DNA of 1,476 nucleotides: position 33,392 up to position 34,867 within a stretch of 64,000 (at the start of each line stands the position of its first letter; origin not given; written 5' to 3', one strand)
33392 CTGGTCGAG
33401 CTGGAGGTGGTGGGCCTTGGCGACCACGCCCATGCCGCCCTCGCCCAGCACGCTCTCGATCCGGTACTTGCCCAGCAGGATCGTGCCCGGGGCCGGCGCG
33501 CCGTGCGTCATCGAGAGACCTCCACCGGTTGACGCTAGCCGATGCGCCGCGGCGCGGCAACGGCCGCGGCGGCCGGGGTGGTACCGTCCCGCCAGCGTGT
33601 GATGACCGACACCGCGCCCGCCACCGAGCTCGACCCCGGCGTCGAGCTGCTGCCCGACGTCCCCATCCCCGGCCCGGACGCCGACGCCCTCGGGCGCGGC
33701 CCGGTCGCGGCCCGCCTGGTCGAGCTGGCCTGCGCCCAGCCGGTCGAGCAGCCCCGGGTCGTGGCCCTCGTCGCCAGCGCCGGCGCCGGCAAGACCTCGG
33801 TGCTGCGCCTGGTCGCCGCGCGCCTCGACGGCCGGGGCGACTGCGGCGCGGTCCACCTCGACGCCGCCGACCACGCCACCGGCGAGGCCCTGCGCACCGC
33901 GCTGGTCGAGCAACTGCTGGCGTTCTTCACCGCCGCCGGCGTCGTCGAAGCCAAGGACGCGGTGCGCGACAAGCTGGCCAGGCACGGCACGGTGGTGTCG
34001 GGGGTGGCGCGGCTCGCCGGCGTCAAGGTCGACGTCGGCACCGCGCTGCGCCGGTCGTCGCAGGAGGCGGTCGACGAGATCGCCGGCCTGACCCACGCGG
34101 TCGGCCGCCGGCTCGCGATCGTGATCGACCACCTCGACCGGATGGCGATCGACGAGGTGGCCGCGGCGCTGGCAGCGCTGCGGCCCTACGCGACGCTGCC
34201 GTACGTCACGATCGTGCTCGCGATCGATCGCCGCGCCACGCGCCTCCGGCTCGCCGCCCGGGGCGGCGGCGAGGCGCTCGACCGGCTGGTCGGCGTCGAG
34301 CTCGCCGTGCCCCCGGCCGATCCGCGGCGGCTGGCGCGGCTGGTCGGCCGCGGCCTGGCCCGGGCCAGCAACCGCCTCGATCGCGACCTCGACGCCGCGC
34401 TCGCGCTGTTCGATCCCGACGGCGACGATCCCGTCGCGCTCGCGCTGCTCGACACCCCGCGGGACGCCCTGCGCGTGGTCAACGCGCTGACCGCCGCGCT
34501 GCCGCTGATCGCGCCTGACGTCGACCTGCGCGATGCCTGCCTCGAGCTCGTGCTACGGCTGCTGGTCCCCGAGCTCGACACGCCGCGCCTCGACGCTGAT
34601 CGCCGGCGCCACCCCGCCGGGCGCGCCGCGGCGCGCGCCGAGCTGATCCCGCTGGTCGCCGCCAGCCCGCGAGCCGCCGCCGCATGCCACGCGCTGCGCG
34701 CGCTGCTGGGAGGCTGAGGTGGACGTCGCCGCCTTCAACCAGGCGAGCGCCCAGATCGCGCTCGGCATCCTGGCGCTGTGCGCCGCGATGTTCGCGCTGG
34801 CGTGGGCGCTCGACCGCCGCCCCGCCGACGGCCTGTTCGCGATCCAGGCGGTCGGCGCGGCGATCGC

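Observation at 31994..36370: Soluble KAP-family P-loop NTPase co-translated with a 7TM-domain Ser/Thr kinase, divergent from a second Ser/Thr kinase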

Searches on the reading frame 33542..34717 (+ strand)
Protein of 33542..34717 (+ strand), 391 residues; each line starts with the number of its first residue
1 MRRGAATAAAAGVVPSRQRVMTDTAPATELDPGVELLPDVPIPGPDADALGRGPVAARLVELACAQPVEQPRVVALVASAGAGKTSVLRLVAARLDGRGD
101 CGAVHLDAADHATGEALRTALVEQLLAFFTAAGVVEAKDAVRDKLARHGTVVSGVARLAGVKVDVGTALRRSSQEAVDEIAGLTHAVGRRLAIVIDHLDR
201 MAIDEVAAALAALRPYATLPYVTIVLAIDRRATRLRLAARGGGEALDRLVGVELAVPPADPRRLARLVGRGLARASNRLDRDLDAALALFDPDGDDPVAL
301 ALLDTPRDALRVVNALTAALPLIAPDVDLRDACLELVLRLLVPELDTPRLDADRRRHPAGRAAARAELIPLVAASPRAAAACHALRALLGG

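Call 8: search_protein_families(library=pfam, proteins=[window:33542-34717:+], max_evalue=0.1)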
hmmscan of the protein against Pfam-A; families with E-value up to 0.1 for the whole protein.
window:33542-34717:+ (391 aa): 10 families
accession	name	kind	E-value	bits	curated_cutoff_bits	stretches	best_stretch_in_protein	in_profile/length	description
PF07693.20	KAP_NTPase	-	2.8e-10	40.4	20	1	52-271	1-240/293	KAP family P-loop domain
PF13191.12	AAA_16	-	3.4e-08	34.6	32.6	1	51-214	4-156/167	AAA ATPase domain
PF25199.1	nSTAND_NTPase5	-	4.1e-06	27.1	34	1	56-106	25-76/145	Novel STAND NTPase 5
PF13401.12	AAA_22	-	7.2e-06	26.8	27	1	70-213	4-104/130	AAA domain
PF06414.18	Zeta_toxin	-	0.00013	22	22.3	1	66-108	12-51/199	Zeta toxin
PF00005.33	ABC_tran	-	0.014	16.4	25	1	69-122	9-64/137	ABC transporter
PF13604.12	AAA_30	-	0.016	15.4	27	1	69-120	15-65/191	AAA domain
PF02223.23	Thymidylate_kin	-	0.019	15.1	27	0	81-153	6-85/185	Thymidylate kinase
PF20703.3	nSTAND1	-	0.036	14.1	27.1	1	51-303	18-229/379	Novel STAND NTPase 1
PF13245.12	AAA_19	-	0.057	14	25.1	1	69-121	9-61/134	AAA domain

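Call 9: search_protein_families(library=ncbifam, proteins=[window:33542-34717:+], max_evalue=0.1)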
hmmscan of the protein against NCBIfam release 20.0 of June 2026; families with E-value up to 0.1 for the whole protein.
window:33542-34717:+ (391 aa): 7 families
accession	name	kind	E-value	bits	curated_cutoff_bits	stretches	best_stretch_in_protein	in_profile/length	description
NF052485.1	sider_ATP_EitC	equivalog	0.00059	19.3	485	1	68-145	25-97/251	siderophore ABC transporter ATP-binding protein EitC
NF041923.1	QatA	equivalog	0.0012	17.6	600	1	48-128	11-90/628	Qat anti-phage system ATPase QatA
NF010068.0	PRK13548.1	equivalog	0.021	13.9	261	1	68-118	28-80/261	heme ABC transporter ATP-binding protein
NF008513.0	PRK11432.1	equivalog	0.031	13.2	496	1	68-110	29-69/351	ferric ABC transporter ATP-binding protein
TIGR00968.1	3a0106s01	subfamily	0.044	13.3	342.75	1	68-115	23-68/237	sulfate ABC transporter ATP-binding protein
TIGR00041.1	DTMP_kinase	equivalog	0.067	12.9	83.25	0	81-152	14-94/196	dTMP kinase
TIGR01277.1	thiQ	equivalog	0.096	12.3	245.05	0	68-113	21-64/213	thiamine ABC transporter ATP-binding protein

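Call 14: find_encoding_contigs(protein=window:33602-34717:+, flank=10000, max_places=6)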
Protein window:33602-34717:+ (371 aa): no gene with exactly this product is on record in the collection.

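Call 15: find_homologous_proteins(query=window:33602-34717:+, max_evalue=0.001)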
Query window:33602-34717:+ (371 aa): 92 proteins with E <= 0.001 among 8000 candidates.
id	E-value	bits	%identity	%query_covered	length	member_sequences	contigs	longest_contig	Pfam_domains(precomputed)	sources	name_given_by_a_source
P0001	7.2e-220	747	100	100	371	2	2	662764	PF07693.21,PF13401.13,PF25199.2,PF13191.13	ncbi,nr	ncbi:MAG: hypothetical protein H6709_21805 [Kofleriaceae bacterium]|nr:hypothetical protein [Kofleri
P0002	3.0e-101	357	59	97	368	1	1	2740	PF07693.21,PF13401.13,PF13191.13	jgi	jgi:hypothetical protein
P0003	3.1e-101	357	57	92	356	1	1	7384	PF07693.21,PF13401.13,PF25199.2,PF13191.13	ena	-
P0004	5.5e-101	356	56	92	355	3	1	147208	PF07693.21,PF13401.13,PF13191.13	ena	-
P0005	7.4e-101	356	57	92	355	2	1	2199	PF07693.21,PF13401.13,PF13191.13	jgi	jgi:type II secretory pathway predicted ATPase ExeA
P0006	1.6e-98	348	57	99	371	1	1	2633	PF07693.21,PF13401.13,PF25199.2,PF13191.13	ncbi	-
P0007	2.6e-98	348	59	91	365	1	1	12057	PF07693.21,PF13401.13,PF13191.13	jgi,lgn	-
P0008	3.3e-98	347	56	98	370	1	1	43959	PF07693.21,PF13401.13,PF13191.13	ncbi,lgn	-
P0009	3.7e-98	347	59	86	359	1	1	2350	PF07693.21,PF13401.13,PF25199.2,PF13191.13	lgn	-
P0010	2.7e-97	344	60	88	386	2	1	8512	PF07693.21,PF13401.13,PF20703.4,PF25199.2,PF13191.13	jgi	-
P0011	5.7e-97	343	56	92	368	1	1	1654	PF07693.21,PF13401.13,PF20703.4,PF25199.2,PF13191.13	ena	-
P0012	1.1e-96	342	55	92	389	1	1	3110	PF07693.21,PF13401.13,PF25199.2,PF13191.13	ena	-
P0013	1.9e-96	341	55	92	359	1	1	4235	PF07693.21,PF13401.13,PF25199.2,PF13191.13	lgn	-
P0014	4.6e-96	340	57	89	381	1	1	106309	PF07693.21,PF13401.13,PF20703.4,PF13191.13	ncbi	-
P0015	1.1e-95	339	61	87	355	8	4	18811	PF07693.21,PF13401.13,PF25199.2,PF13191.13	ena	-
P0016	2.1e-95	338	55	97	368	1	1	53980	PF07693.21,PF13401.13,PF13191.13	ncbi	-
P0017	1.4e-94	335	57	98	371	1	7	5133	PF07693.21,PF13191.13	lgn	-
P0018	1.8e-94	335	57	89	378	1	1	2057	PF07693.21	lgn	-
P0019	2.1e-94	335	56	87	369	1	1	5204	PF07693.21,PF13401.13,PF25199.2,PF13191.13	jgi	jgi:hypothetical protein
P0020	5.6e-94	333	54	97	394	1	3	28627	PF07693.21,PF13401.13,PF13191.13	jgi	jgi:hypothetical protein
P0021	6.5e-94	333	56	89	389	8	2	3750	PF07693.21,PF13401.13,PF13191.13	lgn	-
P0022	1.2e-93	332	55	98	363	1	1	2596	PF07693.21,PF13245.13,PF13401.13,PF13191.13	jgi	jgi:hypothetical protein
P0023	2.7e-93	331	60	87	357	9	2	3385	PF07693.21,PF13401.13,PF20703.4,PF25199.2,PF13191.13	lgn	-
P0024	2.7e-93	331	55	93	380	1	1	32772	PF07693.21,PF13191.13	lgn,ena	-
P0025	2.8e-93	331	56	91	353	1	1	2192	PF07693.21,PF13401.13,PF25199.2,PF13191.13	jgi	jgi:hypothetical protein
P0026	4.6e-93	330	53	97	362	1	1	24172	PF07693.21,PF13191.13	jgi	jgi:hypothetical protein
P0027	5.7e-93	330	56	97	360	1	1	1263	PF07693.21,PF13401.13,PF13191.13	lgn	-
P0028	5.9e-93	330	59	87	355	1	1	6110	PF07693.21,PF13401.13,PF13191.13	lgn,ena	-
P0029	2.8e-92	328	54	97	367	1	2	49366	PF07693.21,PF13401.13,PF13191.13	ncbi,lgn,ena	-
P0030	6.1e-92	327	58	89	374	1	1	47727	PF07693.21,PF13401.13,PF25199.2,PF13191.13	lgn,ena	-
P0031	6.5e-92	327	53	92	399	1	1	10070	PF07693.21,PF13401.13,PF13191.13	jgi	jgi:hypothetical protein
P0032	7.8e-92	326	57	94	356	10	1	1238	PF07693.21,PF13401.13,PF25199.2,PF13191.13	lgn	-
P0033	7.9e-92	326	53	99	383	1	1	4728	PF07693.21,PF13191.13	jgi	jgi:hypothetical protein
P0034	1.2e-91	326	54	94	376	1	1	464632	PF07693.21,PF13401.13,PF25199.2,PF13191.13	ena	-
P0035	1.8e-91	325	53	91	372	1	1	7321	PF07693.21,PF13401.13,PF25199.2,PF13191.13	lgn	-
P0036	1.0e-90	323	55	97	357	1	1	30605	PF07693.21,PF13401.13,PF13191.13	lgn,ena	-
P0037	1.1e-90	323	54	91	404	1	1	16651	PF07693.21,PF13401.13,PF13191.13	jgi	jgi:hypothetical protein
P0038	2.0e-90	322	53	98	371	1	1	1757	PF07693.21,PF13191.13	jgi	jgi:hypothetical protein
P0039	3.1e-90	321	56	88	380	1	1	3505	PF07693.21,PF13401.13,PF25199.2,PF13191.13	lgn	-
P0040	5.1e-90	320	54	91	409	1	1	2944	PF07693.21,PF13401.13,PF25199.2,PF13191.13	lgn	-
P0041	7.7e-90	320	53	98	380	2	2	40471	PF07693.21,PF25199.2,PF13191.13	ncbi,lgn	-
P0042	3.9e-89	317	56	97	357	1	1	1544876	PF07693.21,PF13401.13,PF13191.13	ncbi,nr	ncbi:MAG: AAA family ATPase [Myxococcales bacterium]|nr:AAA family ATPase [Myxococcales bacterium]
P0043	4.8e-89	317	53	92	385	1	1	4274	PF07693.21,PF13401.13,PF25199.2,PF13191.13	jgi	jgi:energy-coupling factor transporter ATP-binding protein EcfA2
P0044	4.9e-89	317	54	97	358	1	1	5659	PF07693.21,PF13401.13,PF25199.2,PF13191.13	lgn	-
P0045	8.7e-89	316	51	98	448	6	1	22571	PF07693.21,PF13245.13,PF13401.13,PF13191.13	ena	-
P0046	2.3e-88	315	54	97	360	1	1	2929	PF07693.21,PF13245.13,PF13401.13,PF20703.4,PF25199.2,PF13191.13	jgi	jgi:hypothetical protein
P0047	2.5e-88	315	54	88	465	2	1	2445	PF07693.21,PF25199.2,PF13191.13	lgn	-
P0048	5.6e-88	314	52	98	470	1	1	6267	PF07693.21,PF13401.13,PF13191.13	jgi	jgi:dephospho-CoA kinase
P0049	2.5e-87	312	57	87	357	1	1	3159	PF07693.21,PF13401.13,PF20703.4,PF25199.2,PF13191.13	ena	-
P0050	3.3e-87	311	51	98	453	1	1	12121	PF07693.21,PF13245.13,PF13401.13,PF13191.13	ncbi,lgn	-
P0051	5.1e-87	310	51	98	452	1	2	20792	PF07693.21,PF13401.13,PF25199.2,PF13191.13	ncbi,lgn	-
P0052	8.2e-87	310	50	98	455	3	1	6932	PF07693.21,PF13245.13,PF13401.13,PF13191.13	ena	-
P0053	2.9e-86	308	50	100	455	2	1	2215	PF07693.21,PF13401.13,PF13191.13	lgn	-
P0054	3.5e-86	308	54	87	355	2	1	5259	PF07693.21,PF13191.13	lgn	-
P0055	4.7e-86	307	52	91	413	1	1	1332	PF07693.21,PF13401.13,PF13191.13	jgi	jgi:hypothetical protein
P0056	5.4e-86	307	49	99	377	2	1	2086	PF07693.21,PF13191.13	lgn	-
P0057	5.5e-86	307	51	98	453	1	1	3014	PF07693.21,PF13401.13,PF13191.13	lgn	-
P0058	1.1e-85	306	54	88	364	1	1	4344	PF07693.21,PF13401.13,PF13191.13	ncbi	-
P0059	1.6e-85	306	53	90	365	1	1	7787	PF07693.21,PF13401.13,PF13191.13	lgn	-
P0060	2.3e-85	305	52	92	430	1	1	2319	PF07693.21,PF13401.13,PF13191.13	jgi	-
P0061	2.6e-85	305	52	91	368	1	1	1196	PF07693.21,PF13401.13,PF13191.13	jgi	jgi:hypothetical protein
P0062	3.8e-85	304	53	92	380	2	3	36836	PF07693.21,PF13401.13,PF20703.4,PF13191.13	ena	-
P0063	5.0e-85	304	54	89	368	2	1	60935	PF07693.21,PF13401.13,PF13191.13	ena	-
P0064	3.3e-84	301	53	90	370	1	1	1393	PF07693.21,PF13401.13,PF13191.13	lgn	-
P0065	4.7e-84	301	52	87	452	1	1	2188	PF07693.21,PF13401.13,PF13191.13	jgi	jgi:dephospho-CoA kinase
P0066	5.4e-84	301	51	98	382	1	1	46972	PF07693.21,PF13401.13,PF13191.13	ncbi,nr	ncbi:MAG TPA: P-loop NTPase fold protein [Kofleriaceae bacterium]|nr:P-loop NTPase fold protein [Kof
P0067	7.2e-84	300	51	94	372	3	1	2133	PF07693.21,PF13401.13,PF25199.2,PF13191.13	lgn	-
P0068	1.9e-83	299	54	89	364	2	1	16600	PF07693.21,PF13401.13,PF13191.13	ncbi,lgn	-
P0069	3.3e-83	298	53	92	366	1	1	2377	PF07693.21,PF13401.13,PF13191.13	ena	-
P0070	6.5e-83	297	53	90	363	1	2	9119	PF07693.21,PF13401.13,PF13191.13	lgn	-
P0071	8.0e-83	297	52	92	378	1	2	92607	PF07693.21,PF13191.13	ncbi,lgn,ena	-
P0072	1.2e-82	296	51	91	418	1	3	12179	PF07693.21,PF13401.13,PF13191.13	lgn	-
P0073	1.3e-82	296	51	91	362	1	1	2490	PF07693.21,PF13401.13,PF13191.13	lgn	-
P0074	8.3e-82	293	49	99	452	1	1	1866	PF07693.21,PF13245.13,PF13401.13,PF13191.13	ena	-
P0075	1.2e-81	293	52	97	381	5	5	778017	PF07693.21,PF13401.13,PF20703.4,PF25199.2,PF13191.13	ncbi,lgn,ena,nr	ncbi:MAG: AAA family ATPase [Kofleriaceae bacterium]|nr:AAA family ATPase [Kofleriaceae bacterium] M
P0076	6.7e-81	290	52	88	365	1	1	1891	PF07693.21,PF13401.13,PF13191.13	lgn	-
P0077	7.9e-81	290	50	97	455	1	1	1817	PF07693.21,PF13191.13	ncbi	-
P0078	3.8e-80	288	52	97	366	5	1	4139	PF07693.21,PF13401.13,PF13191.13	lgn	-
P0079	4.0e-79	285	52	92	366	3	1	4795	PF07693.21,PF13401.13,PF13191.13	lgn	-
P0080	3.2e-78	282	52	88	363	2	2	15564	PF07693.21,PF13401.13,PF25199.2,PF13191.13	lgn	-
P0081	7.1e-77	277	51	97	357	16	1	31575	PF07693.21,PF25199.2,PF13191.13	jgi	jgi:hypothetical protein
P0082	4.7e-76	274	48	91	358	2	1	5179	PF07693.21,PF00004.36,PF13401.13,PF25199.2,PF13191.13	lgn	-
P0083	1.1e-73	267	46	98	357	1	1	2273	PF07693.21,PF13401.13,PF13191.13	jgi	jgi:hypothetical protein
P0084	1.2e-71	260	55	73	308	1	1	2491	PF07693.21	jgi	jgi:hypothetical protein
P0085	1.5e-64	237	57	64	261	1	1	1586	PF07693.21,PF13401.13,PF25199.2,PF13191.13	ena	-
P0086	1.9e-59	220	53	67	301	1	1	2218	PF07693.21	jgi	jgi:hypothetical protein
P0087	1.1e-53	201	45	85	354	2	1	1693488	PF07693.21,PF13401.13,PF13191.13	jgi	jgi:hypothetical protein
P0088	6.6e-51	192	44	83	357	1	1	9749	PF07693.21,PF13191.13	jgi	-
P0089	3.1e-50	190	43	82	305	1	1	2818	PF07693.21,PF13401.13,PF13191.13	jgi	jgi:hypothetical protein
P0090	3.0e-46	176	42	77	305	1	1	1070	PF07693.21,PF13401.13,PF13191.13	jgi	jgi:hypothetical protein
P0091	5.2e-45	172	38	84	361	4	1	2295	PF07693.21,PF13191.13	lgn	-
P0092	8.6e-44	168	38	84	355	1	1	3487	PF07693.21,PF13401.13,PF13191.13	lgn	-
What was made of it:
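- Checked: It is identical to an NCBI MAG protein, H6709_21805 of a Kofleriaceae bacterium (call 15).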

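Call 16: find_encoding_contigs(protein=P0001, flank=6000, max_places=2)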
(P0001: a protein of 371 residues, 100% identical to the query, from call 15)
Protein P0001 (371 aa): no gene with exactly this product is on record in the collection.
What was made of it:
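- Tried and rejected: Exact-sequence look-up of the window NTPase and of P0001 found no contig on record, so the source contig could not be fetched (calls 14, 16).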

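Call 17: find_encoding_contigs(protein=P0042, flank=6000, max_places=2)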
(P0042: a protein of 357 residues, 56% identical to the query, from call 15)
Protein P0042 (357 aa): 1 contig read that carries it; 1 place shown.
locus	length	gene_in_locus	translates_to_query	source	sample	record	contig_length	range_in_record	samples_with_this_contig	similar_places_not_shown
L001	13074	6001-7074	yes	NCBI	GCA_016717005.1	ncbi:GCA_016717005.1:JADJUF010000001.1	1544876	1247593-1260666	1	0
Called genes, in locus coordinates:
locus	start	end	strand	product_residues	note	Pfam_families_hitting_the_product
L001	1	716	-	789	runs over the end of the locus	PF03062:MBOAT, PF13813:MBOAT_2 (faint)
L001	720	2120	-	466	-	PF00657:Lipase_GDSL (weak), PF13472:Lipase_GDSL_2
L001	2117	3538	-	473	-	PF13472:Lipase_GDSL_2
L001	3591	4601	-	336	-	PF04773:FecR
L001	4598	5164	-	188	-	PF04542:Sigma70_r2, PF08281:Sigma70_r4_2, PF04545:Sigma70_r4 (weak)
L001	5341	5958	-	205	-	PF00857:Isochorismatase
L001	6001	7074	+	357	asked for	PF13191:AAA_16, PF07693:KAP_NTPase, PF13401:AAA_22 (weak)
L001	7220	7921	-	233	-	-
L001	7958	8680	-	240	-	-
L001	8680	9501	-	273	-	-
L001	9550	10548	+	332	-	PF00535:Glycos_transf_2, PF13641:Glyco_tranf_2_3, PF02709:Glyco_transf_7C (weak)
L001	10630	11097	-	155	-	PF12680:SnoaL_2, PF13474:SnoaL_3 (weak)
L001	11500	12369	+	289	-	PF03372:Exo_endo_phos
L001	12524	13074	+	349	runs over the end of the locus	-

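Call 18: find_encoding_contigs(protein=P0087, flank=6000, max_places=2)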
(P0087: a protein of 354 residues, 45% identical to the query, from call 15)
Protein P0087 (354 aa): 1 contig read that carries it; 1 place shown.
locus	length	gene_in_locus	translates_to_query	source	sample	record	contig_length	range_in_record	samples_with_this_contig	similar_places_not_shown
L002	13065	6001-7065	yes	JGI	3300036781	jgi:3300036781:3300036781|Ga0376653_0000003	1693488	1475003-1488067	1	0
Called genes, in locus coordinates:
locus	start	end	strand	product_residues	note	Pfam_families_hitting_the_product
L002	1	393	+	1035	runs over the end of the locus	PF00873:ACR_tran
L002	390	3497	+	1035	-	PF00873:ACR_tran, PF02355:SecD_SecF_C (weak), PF03176:MMPL (faint)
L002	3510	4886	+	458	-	PF02133:Transp_cyt_pur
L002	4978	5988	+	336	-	PF00069:Pkinase, PF07714:PK_Tyr_Ser-Thr (faint)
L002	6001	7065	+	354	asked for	PF07693:KAP_NTPase, PF13191:AAA_16, PF13401:AAA_22 (weak)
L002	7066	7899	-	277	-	-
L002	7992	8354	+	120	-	-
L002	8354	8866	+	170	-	PF04542:Sigma70_r2, PF08281:Sigma70_r4_2, PF04545:Sigma70_r4 (weak)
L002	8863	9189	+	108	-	-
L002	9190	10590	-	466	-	PF01979:Amidohydro_1, PF12890:DHOase, PF07969:Amidohydro_3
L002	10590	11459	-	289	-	PF00795:CN_hydrolase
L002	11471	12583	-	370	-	PF01180:DHO_dh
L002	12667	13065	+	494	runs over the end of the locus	PF00171:Aldedh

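Call 20: find_related_loci(query=A1, collection=genome_contigs, flank=8000)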
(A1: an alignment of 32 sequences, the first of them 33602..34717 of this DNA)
Query A1 (371 aa) in genome_contigs; peptide patterns used: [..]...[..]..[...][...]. (x = any residue, [..] = any of these).
40 stretches matched a pattern; 18 encode a relative of the query (tblastn E <= 1e-3); 18 distinct loci.
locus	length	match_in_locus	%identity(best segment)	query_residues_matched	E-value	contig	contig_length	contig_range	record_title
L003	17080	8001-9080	54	10-369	3e-99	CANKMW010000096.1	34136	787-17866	MAG: Myxococcales bacterium isolate TH-Jun18-119 genome assembly, contig: TH-Jun18-C2377, whole genome shotgun sequence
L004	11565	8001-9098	53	5-369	5e-97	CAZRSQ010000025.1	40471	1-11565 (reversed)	MAG TPA_asm: uncultured Kofleriaceae bacterium isolate SRP287051_co2_177 genome assembly, contig: NODE_2137_length_40471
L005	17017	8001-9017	57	1-331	1e-95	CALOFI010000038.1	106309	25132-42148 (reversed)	MAG: uncultured Myxococcales bacterium isolate LOGT_bin.0017 genome assembly, contig: contig_44440, whole genome shotgun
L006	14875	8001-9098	51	6-369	9e-90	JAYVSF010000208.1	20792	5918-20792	MAG: Myxococcales bacterium isolate GL74_DN_concoct_155_sub GL74_DN_concoct_155_sub_207, whole genome shotgun sequence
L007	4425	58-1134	50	8-371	2e-89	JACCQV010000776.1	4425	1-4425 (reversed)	MAG: Deltaproteobacteria bacterium isolate MGR_bin5 SD2897-2912_k127_4458191, whole genome shotgun sequence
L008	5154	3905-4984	49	9-371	5e-88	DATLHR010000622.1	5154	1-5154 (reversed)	MAG TPA_asm: Kofleriaceae bacterium isolate SMAG_U13645 k141_4591954, whole genome shotgun sequence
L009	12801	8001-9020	55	10-348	5e-85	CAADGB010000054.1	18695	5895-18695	uncultured delta proteobacterium isolate PRO4.fa.gz genome assembly, contig: k127_213482, whole genome shotgun sequence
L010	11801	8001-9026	52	7-348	8e-85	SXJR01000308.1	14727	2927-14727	MAG: Myxococcales bacterium isolate F1-120-MAGs089 F1-120__c415216, whole genome shotgun sequence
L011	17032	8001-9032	57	6-356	3e-84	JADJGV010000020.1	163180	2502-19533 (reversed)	MAG: Myxococcales bacterium isolate Damh_18-Q3-R51-60_BATAC.454 tig00004471-10-1629150, whole genome shotgun sequence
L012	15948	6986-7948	59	6-330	1e-83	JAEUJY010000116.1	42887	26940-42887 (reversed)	MAG: Myxococcales bacterium isolate new MAG-81 k141_1481325, whole genome shotgun sequence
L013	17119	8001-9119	50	1-369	1e-79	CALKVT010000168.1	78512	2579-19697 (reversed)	MAG TPA_asm: uncultured Myxococcales bacterium isolate SRR1506987_bin.35_CONCOCT_v1.1_MAG genome assembly, contig: ERZ76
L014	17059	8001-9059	51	10-369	1e-79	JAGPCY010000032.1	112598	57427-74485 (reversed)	MAG: Kofleriaceae bacterium isolate Gw_SlAct_bin_340 Gw_SlAct_220_length_112598_cov_35.118973, whole genome shotgun sequ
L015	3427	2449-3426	48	4-331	2e-74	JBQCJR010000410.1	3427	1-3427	MAG: Kofleriaceae bacterium isolate bin995 k127_1577757, whole genome shotgun sequence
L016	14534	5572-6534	46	10-321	1e-70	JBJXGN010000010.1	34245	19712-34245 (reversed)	MAG: Kofleriaceae bacterium isolate F1F2.bin.256 k127_8149397, whole genome shotgun sequence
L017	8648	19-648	50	159-371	1e-35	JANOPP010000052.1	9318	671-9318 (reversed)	MAG: Myxococcales bacterium isolate VAR_4_metabat_47_sub VAR_4_k141_1055460, whole genome shotgun sequence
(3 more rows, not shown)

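Call 29: find_encoding_contigs(protein=P0075, flank=4000, max_places=1)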
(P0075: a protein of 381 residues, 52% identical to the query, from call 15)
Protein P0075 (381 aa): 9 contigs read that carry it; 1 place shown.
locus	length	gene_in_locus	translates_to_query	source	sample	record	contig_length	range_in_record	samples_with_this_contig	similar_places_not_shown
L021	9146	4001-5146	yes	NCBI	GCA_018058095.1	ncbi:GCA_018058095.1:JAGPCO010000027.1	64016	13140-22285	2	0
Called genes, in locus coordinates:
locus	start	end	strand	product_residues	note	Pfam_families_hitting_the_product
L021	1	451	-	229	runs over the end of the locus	PF00583:Acetyltransf_1, PF13508:Acetyltransf_7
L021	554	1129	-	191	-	PF01327:Pep_deformylase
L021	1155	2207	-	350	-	PF01180:DHO_dh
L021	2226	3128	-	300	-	PF13474:SnoaL_3 (faint)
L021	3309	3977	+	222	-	-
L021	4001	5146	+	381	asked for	PF07693:KAP_NTPase, PF13191:AAA_16, PF20703:nSTAND1 (weak), PF25199:nSTAND_NTPase5 (faint), PF13401:AAA_22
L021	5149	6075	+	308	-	PF01479:S4, PF00849:PseudoU_synth_2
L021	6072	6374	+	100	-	-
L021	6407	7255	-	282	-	PF00702:Hydrolase, PF13344:Hydrolase_6, PF13242:Hydrolase_like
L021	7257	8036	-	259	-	PF00303:Thymidylat_synt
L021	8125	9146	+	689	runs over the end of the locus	-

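Call 30: find_encoding_contigs(protein=P0034, flank=4000, max_places=1)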
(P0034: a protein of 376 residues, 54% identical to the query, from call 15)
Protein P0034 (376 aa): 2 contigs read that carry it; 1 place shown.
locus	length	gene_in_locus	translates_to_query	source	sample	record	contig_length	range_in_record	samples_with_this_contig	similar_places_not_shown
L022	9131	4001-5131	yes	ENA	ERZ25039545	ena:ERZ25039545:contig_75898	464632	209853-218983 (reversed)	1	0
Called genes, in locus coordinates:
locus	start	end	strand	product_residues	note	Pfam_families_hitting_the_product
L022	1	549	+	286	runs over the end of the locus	-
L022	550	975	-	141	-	-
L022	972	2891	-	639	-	-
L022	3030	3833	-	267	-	-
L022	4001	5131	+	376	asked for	PF25199:nSTAND_NTPase5 (faint), PF13191:AAA_16, PF07693:KAP_NTPase, PF13401:AAA_22 (weak)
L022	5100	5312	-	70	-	PF08308:PEGA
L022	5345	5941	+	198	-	-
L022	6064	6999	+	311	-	-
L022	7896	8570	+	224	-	-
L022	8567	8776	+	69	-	PF13387:Lnb_N (weak)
